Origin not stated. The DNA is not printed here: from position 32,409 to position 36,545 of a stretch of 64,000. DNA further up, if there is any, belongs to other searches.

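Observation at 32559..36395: GlnE adenylyltransferase with two N-terminal ACT-like domains, a possible PII-independent nitrogen sensor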

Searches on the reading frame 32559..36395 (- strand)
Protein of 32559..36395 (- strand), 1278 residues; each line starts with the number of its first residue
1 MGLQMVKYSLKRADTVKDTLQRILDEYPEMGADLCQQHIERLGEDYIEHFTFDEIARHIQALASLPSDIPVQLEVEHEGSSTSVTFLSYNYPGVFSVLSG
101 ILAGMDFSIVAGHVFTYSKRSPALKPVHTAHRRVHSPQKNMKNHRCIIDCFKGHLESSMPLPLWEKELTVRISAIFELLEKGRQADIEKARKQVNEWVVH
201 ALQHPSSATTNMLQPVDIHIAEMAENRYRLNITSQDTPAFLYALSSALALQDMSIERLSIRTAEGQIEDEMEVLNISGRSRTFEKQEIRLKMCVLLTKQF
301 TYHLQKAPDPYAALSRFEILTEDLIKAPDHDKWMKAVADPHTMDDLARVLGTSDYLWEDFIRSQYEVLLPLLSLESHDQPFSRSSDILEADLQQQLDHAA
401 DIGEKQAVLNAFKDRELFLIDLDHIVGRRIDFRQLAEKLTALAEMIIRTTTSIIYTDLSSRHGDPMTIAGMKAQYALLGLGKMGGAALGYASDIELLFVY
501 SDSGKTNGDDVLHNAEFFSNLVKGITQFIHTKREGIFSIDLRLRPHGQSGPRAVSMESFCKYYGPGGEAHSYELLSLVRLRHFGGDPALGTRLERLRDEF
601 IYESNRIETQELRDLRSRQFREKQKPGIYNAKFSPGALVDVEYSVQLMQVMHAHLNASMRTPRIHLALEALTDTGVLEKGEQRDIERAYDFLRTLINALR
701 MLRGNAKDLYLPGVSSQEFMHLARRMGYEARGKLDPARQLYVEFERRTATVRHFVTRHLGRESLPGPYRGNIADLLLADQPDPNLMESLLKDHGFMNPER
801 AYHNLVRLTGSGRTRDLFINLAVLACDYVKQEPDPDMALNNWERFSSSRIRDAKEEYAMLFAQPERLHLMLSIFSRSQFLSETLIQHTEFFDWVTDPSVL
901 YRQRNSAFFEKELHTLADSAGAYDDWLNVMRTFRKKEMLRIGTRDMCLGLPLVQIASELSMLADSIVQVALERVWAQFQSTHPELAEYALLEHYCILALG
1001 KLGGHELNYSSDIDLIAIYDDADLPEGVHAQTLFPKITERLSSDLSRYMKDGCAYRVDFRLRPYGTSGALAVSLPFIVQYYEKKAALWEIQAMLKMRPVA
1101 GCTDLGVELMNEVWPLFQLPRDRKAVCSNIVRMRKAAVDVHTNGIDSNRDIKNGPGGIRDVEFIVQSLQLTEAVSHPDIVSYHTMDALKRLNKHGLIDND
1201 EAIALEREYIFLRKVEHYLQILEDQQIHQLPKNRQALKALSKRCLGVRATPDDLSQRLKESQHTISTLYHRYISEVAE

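Call 4: search_protein_families(library=pfam, proteins=[window:32559-36395:-], max_evalue=1)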
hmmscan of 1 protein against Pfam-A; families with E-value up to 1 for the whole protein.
window:32559-36395:- (1278 aa): 5 families
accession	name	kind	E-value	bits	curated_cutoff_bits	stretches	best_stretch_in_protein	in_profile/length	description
PF03710.21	GlnE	-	3.2e-96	322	24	2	870-1108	4-248/252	Glutamate-ammonia ligase adenylyltransferase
PF08335.16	GlnD_UR_UTase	-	4.7e-41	140.5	21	2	1143-1270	20-138/141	GlnD PII-uridylyltransferase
PF03445.19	DUF294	-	0.0009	19.6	21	1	954-1047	19-100/138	Putative nucleotidyltransferase DUF294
PF10335.14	DUF294_C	-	0.017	15.4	22.5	0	1179-1242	59-121/145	Putative nucleotidyltransferase substrate binding domain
PF01842.31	ACT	-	0.074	13.3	27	0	228-273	1-45/66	ACT domain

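Call 5: search_protein_families(library=ncbifam, proteins=[window:32559-36395:-], max_evalue=1)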
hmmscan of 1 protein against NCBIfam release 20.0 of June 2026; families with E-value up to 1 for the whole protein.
window:32559-36395:- (1278 aa): 8 families
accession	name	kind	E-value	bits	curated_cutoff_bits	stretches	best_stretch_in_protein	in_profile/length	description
NF008292.0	PRK11072.1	equivalog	2e-131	439.8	487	3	610-1143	295-837/946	bifunctional [glutamate--ammonia ligase]-adenylyl-L-tyrosine phosphorylase/[glutamate--ammonia-ligase] adenylyltransferase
NF010707.0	PRK14109.1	equivalog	2.3e-126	423.2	625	2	297-982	44-717/1010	bifunctional [glutamine synthetase] adenylyltransferase/[glutamine synthetase]-adenylyl-L-tyrosine phosphorylase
NF010706.0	PRK14108.1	equivalog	5.4e-117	391.8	724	3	994-1271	187-466/986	bifunctional [glutamine synthetase] adenylyltransferase/[glutamine synthetase]-adenylyl-L-tyrosine phosphorylase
NF003467.0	PRK05092.1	equivalog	1.1e-18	66.5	959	4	11-126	671-785/940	[protein-PII] uridylyltransferase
TIGR01693.1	UTase_glnD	equivalog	2.3e-15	55.9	519.4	5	35-133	620-719/850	[protein-PII] uridylyltransferase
NF002837.0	PRK03059.1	equivalog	3e-08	32.2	1010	3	212-292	773-849/857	[protein-PII] uridylyltransferase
NF002895.0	PRK03381.1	equivalog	2.8e-07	29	631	1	69-292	587-773/782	[protein-PII] uridylyltransferase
NF001265.0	PRK00227.1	equivalog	0.049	11.8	799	1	988-1176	22-181/693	[protein-PII] uridylyltransferase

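Call 6: search_solved_structures(query=window:32559-36395:-, max_evalue=1)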
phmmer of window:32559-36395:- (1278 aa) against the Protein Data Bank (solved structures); distinct sequences matched with E-value up to 1: 2.
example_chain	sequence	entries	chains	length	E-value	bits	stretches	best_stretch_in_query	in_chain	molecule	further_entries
3k7d_A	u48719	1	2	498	1.5e-40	142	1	860-1223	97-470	Glutamate-ammonia-ligase adenylyltransferase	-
1v4a_A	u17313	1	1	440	5.9e-40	140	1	871-1234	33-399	Glutamate-ammonia-ligase adenylyltransferase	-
